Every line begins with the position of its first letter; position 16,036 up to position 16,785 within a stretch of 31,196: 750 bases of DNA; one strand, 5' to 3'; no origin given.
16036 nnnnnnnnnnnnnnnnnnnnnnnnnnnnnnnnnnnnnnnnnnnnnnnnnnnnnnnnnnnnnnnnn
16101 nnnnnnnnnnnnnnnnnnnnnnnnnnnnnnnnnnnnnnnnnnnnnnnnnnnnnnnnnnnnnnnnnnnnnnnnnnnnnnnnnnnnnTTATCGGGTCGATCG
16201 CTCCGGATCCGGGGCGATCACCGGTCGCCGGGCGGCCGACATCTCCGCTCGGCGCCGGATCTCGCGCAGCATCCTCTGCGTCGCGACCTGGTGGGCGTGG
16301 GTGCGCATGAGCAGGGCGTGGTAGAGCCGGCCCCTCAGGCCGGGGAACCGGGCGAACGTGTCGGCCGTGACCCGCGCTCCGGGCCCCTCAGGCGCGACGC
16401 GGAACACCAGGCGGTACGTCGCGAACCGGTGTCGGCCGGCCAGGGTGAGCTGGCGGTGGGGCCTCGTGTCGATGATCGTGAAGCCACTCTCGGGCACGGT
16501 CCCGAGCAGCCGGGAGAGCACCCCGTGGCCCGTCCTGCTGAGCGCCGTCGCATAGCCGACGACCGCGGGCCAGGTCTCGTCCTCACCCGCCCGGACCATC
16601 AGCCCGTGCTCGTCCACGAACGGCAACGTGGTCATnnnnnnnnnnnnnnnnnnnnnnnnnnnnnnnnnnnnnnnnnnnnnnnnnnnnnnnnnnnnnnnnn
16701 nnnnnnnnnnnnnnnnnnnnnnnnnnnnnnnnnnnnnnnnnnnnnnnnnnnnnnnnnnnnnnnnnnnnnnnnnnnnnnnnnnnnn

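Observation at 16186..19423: Orphan cytochrome b (QcrB paralogue) translationally coupled to an SRPBCC protein and preceded by a CDF metal exporter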

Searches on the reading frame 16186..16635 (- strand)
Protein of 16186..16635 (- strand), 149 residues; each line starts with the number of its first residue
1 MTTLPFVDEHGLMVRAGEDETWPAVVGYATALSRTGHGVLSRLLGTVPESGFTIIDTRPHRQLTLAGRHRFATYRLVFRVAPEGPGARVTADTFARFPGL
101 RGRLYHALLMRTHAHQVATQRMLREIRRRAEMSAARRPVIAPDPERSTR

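Call 6: search_protein_families(library=pfam, proteins=[window:16186-16635:-], max_evalue=0.01)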
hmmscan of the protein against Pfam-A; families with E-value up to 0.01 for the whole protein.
window:16186-16635:- (149 aa): 0 families

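Call 7: search_protein_families(library=ncbifam, proteins=[window:16186-16635:-], max_evalue=1)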
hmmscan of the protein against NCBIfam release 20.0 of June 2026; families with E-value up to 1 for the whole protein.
window:16186-16635:- (149 aa): 1 family
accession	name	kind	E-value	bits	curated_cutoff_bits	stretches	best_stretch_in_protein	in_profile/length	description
NF050097.1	BiurAmidohydBiuH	equivalog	0.061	12.8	370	1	25-88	39-105/221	biuret amidohydrolase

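Call 8: search_protein_families(library=pfam, proteins=[window:16186-16635:-], max_evalue=10)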
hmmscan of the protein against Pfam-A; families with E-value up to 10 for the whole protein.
window:16186-16635:- (149 aa): 1 family
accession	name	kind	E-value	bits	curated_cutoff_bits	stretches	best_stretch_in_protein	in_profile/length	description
PF10604.15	Polyketide_cyc2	-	0.025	15.3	27.4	1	40-104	52-117/142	Polyketide cyclase / dehydrase and lipid transport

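Call 23: find_homologous_proteins(query=window:16186-16635:-, max_evalue=0.001)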
Query window:16186-16635:- (149 aa): 64 proteins with E <= 0.001 among 110 candidates.
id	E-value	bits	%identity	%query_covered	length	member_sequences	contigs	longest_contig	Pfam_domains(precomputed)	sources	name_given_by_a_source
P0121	1.6e-91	322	100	100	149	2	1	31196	-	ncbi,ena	-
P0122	7.4e-80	284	88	100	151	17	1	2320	-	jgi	jgi:hypothetical protein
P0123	1.1e-58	215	78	87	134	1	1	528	-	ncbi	-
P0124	1.7e-58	215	77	89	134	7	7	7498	-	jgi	jgi:hypothetical protein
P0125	1.3e-56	209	75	89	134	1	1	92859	-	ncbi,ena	-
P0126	4.7e-56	207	76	87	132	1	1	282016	-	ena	-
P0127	3.4e-55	204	72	91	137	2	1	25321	-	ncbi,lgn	-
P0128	2.3e-54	201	72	80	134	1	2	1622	-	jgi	jgi:hypothetical protein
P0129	2.1e-46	176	62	91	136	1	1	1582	-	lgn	-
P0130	8.1e-43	164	65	85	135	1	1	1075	-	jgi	jgi:hypothetical protein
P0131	1.7e-42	163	60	95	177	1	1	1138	-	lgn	-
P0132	9.0e-41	157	60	88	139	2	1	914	-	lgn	-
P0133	1.6e-40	156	59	95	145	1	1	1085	-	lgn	-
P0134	5.5e-38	148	57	87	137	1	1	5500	-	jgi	jgi:hypothetical protein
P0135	2.0e-35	140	56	87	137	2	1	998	-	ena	-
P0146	7.6e-32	128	52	86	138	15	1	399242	-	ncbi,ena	-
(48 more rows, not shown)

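Call 24: find_encoding_contigs(protein=P0126, flank=6000, max_places=2)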
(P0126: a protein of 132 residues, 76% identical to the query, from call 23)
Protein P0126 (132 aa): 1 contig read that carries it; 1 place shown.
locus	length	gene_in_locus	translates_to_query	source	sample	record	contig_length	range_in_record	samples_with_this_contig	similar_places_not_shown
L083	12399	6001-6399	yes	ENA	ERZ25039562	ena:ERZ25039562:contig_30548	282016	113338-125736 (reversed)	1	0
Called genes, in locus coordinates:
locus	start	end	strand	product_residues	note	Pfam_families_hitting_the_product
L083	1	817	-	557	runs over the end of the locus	PF04024:PspC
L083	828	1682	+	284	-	-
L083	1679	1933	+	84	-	-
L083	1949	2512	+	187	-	PF04073:tRNA_edit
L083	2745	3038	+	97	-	PF00296:Bac_luciferase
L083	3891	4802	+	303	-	PF09995:MPAB_Lcp_cat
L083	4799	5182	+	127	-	PF02771:Acyl-CoA_dh_N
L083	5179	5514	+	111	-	PF02770:Acyl-CoA_dh_M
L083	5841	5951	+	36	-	PF00441:Acyl-CoA_dh_1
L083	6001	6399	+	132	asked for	-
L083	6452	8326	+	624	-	PF00501:AMP-binding, PF23562:AMP-binding_C_3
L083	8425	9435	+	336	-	-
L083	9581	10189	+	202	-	PF03176:MMPL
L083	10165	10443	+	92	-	PF03176:MMPL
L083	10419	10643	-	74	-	-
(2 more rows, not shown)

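Call 25: find_encoding_contigs(protein=P0125, flank=6000, max_places=2)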
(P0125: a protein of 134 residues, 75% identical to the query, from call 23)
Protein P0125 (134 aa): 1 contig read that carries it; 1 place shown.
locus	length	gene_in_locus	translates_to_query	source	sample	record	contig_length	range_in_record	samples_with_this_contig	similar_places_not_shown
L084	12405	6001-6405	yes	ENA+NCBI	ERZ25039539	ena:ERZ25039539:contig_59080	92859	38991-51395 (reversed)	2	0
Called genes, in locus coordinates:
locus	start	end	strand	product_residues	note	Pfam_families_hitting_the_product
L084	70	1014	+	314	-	PF00296:Bac_luciferase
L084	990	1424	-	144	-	PF10604:Polyketide_cyc2, PF08327:AHSA1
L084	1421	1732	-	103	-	PF25213:HVO_A0261_N (weak), PF12840:HTH_20, PF25212:HVO_A0114 (weak), PF01022:HTH_5 (weak)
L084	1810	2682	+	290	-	PF09995:MPAB_Lcp_cat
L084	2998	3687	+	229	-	PF02897:Peptidase_S9_N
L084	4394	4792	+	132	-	PF00326:Peptidase_S9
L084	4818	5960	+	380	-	PF02771:Acyl-CoA_dh_N, PF02770:Acyl-CoA_dh_M, PF00441:Acyl-CoA_dh_1, PF08028:Acyl-CoA_dh_2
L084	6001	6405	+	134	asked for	-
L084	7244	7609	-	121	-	-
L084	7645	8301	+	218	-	PF23562:AMP-binding_C_3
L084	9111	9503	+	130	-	-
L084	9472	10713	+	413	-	PF03176:MMPL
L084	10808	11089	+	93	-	-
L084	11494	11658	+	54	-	-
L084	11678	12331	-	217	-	PF00067:p450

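Call 26: find_encoding_contigs(protein=P0146, flank=6000, max_places=2)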
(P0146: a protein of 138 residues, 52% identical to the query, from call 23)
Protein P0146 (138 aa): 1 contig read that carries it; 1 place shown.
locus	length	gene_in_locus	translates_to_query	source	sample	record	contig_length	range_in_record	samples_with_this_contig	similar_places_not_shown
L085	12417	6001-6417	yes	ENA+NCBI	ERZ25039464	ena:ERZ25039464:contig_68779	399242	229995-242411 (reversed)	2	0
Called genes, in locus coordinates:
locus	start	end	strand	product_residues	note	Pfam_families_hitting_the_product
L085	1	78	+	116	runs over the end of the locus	PF06304:DUF1048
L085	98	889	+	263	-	PF00376:MerR, PF13411:MerR_1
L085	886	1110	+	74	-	PF00196:GerE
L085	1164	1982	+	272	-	PF02353:CMAS, PF13489:Methyltransf_23, PF13847:Methyltransf_31, PF08241:Methyltransf_11, PF08242:Methyltransf_12, PF13649:Methyltransf_25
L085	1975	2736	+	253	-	PF00106:adh_short, PF08659:KR, PF13561:adh_short_C2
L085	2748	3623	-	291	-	PF04542:Sigma70_r2, PF08281:Sigma70_r4_2, PF04545:Sigma70_r4 (weak)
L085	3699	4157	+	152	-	PF02627:CMD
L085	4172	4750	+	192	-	PF01872:RibD_C (faint)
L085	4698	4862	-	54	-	-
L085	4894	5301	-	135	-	-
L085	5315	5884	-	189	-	PF01872:RibD_C (faint)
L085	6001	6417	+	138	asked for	-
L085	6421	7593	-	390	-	PF01341:Glyco_hydro_6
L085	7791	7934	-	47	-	-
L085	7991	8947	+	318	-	PF00126:HTH_1, PF03466:LysR_substrate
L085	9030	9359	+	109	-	PF01925:TauE (weak)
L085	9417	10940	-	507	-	PF07690:MFS_1, PF13347:MFS_2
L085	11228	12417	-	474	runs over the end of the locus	PF06609:TRI12 (weak), PF07690:MFS_1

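Call 41: predict_structure(alignment_id=A1)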
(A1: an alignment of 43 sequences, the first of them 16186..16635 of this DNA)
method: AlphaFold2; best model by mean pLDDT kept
length: 149 residues; sequences in the alignment: 43
mean_pLDDT: 91.5   pTM: 0.81
mean pLDDT of the five models: 91.5, 91.0, 90.5, 89.8, 89.1
residues with pLDDT >= 90: 106; 70-90: 40; 50-70: 3; < 50: 0
segments of 3 or more residues with pLDDT < 50: none
pLDDT, mean of each block of 10 residues (from residue 1): 86 97 98 82 86 96 96 96 97 95 89 90 97 90 76
secondary structure, 60 per line:
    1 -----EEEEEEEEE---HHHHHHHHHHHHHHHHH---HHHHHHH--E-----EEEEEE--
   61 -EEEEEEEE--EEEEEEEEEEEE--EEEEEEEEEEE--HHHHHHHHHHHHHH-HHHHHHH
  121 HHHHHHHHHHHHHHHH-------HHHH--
elements in order: E6-14 H18-34 H38-44 E53-58 E62-69 E72-83 E86-96 H99-112 H114-136 H144-147

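Call 43: fold_search(model_id=the predicted structure, library=pdb)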
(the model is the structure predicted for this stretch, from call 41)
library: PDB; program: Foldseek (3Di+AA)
matches with E <= 10: 1535; with E <= 0.001: 32
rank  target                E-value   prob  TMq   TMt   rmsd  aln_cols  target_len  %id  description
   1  8jmy_B                5.9e-05  1.00  0.56  0.64   6.7       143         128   15  Crystal structure of Rv2186c in Mycobacterium tuberculosis (released 2024-06-12)
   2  7wa9                  7.6e-05  1.00  0.55  0.56   5.6       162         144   17  Crystal structure of MSMEG_5634 from Mycobacterium smegmatis (released 2022-10-19)
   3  3q64                  7.6e-05  1.00  0.53  0.51   7.5       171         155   10  X-ray crystal structure of protein mll3774 from Mesorhizobium loti, Northeast Structural Genomics Consortium Target MlR4 (released 2011-01-12)
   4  8iha_A                9.6e-05  1.00  0.58  0.66   5.9       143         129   15  Polyketone cyclase Rv2186c in Mycobacterium tuberculosis H37Rv (released 2024-03-06)
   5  4fpw_A                1.1e-04  1.00  0.43  0.41  12.0       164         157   16  Crystal Structure of CalU16 from Micromonospora echinospora. Northeast Structural Genomics Consortium Target MiR12. (released 2012-12-12)
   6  2pcs                  1.2e-04  1.00  0.57  0.56   4.2       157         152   11  Crystal structure of conserved protein from Geobacillus kaustophilus (released 2007-04-10)
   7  2d4r_C                1.4e-04  1.00  0.51  0.52   4.7       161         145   10  Crystal structure of TTHA0849 from Thermus thermophilus HB8 (released 2005-12-13)
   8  2d4r_A                1.9e-04  1.00  0.51  0.52   4.7       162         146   10  Crystal structure of TTHA0849 from Thermus thermophilus HB8 (released 2005-12-13)
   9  1z94_A                2.2e-04  1.00  0.51  0.54   8.1       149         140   12  X-Ray Crystal Structure of Protein CV1439 from Chromobacterium violaceum. Northeast Structural Genomics Consortium Tar (released 2005-05-10)
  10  3q63_F                2.7e-04  1.00  0.51  0.54   6.4       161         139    9  X-ray crystal structure of protein MLL2253 from Mesorhizobium loti, Northeast Structural Genomics Consortium Target Ml (released 2011-01-12)
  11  8jmy_A                2.8e-04  1.00  0.55  0.68   4.9       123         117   15  Crystal structure of Rv2186c in Mycobacterium tuberculosis (released 2024-06-12)
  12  4fpw_B                3.0e-04  1.00  0.49  0.46   9.5       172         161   14  Crystal Structure of CalU16 from Micromonospora echinospora. Northeast Structural Genomics Consortium Target MiR12. (released 2012-12-12)
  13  2kte_MODEL_1_A        3.2e-04  1.00  0.48  0.47   5.9       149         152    9  The solution structure of Bacillus subtilis, YndB, Northeast Structural Genomics Consoritum Target SR211 (released 2010-06-16)
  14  2ns9_A                3.2e-04  1.00  0.46  0.45   7.5       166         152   17  Crystal structure of protein APE2225 from Aeropyrum pernix K1, Pfam COXG (released 2006-11-14)
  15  1z94_C                3.6e-04  1.00  0.49  0.51   7.9       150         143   13  X-Ray Crystal Structure of Protein CV1439 from Chromobacterium violaceum. Northeast Structural Genomics Consortium Tar (released 2005-05-10)
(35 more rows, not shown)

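Call 62: list_cluster_members(proteins=[P0121, P0001, P0003, P0006])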
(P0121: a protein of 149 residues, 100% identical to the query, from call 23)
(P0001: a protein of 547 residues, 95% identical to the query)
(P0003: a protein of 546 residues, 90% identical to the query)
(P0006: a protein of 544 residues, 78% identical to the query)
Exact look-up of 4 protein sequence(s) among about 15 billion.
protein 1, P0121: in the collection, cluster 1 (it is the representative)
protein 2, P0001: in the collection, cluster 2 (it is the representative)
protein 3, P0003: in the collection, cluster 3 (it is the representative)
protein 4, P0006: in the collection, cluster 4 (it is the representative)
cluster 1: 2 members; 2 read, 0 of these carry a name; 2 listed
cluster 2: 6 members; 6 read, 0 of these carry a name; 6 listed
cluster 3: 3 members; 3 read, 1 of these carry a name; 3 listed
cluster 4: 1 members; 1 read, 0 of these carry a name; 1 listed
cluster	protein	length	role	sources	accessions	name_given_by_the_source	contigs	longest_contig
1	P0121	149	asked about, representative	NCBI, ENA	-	-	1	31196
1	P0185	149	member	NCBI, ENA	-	-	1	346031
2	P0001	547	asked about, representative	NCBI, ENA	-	-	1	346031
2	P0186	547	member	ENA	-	-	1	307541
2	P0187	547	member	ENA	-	-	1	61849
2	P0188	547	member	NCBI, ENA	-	-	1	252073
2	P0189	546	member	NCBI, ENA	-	-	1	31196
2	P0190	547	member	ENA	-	-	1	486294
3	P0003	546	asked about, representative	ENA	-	-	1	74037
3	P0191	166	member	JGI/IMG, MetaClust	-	\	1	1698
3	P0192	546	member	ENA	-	-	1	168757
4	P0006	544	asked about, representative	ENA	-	-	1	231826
